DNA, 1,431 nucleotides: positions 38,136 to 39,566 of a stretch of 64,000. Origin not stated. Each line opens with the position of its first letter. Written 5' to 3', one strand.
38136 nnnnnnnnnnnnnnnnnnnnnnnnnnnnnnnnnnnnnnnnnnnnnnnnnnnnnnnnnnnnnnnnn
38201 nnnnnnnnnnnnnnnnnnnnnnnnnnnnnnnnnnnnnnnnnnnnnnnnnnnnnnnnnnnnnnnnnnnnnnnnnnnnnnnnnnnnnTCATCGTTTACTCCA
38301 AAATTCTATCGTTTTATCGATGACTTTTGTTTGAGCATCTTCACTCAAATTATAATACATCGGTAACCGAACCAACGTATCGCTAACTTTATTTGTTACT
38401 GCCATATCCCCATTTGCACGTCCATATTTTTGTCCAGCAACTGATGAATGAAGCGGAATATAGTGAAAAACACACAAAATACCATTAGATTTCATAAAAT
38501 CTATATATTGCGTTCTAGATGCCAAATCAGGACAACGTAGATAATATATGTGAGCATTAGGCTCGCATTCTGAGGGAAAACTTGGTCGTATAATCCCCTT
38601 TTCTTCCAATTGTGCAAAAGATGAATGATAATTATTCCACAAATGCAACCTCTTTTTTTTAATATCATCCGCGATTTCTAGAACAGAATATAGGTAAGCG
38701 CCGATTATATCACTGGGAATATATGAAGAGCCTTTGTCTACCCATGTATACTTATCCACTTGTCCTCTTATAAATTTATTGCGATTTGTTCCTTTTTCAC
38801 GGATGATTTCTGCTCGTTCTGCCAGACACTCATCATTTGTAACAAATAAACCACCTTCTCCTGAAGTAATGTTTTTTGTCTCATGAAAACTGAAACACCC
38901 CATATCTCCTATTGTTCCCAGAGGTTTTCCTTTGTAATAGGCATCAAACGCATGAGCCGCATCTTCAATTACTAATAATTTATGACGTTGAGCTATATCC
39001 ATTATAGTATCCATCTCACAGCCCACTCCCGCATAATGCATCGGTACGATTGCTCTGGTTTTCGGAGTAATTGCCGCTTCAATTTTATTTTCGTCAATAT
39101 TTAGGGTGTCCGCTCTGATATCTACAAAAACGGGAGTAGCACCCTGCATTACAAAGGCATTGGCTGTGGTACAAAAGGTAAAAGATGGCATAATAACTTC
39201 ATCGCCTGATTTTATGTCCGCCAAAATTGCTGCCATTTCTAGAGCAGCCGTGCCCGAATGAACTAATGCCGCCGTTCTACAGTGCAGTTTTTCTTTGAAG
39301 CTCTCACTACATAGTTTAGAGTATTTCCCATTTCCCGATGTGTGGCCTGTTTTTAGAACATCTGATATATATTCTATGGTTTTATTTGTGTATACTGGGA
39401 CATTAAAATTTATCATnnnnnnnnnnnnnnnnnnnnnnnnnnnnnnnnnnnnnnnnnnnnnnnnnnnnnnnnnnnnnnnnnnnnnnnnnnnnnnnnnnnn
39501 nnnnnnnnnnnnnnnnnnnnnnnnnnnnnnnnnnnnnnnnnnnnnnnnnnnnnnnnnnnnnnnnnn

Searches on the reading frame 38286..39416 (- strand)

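Call 65: search_protein_families(library=pfam, proteins=[window:38286-39416:-], max_evalue=0.00001)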
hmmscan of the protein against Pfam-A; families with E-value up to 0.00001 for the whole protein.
window:38286-39416:- (376 aa): 3 families
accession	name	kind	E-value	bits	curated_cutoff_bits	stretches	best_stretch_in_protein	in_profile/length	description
PF01041.23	DegT_DnrJ_EryC1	-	3.9e-92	309.7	19.8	1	11-368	5-358/360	DegT/DnrJ/EryC1/StrS aminotransferase family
PF00155.27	Aminotran_1_2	-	7.9e-07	29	19.7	1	46-156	65-189/361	Aminotransferase class I and II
PF01212.27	Beta_elim_lyase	-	2.4e-06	27.5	27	1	39-207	40-225/288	Beta-eliminating lyase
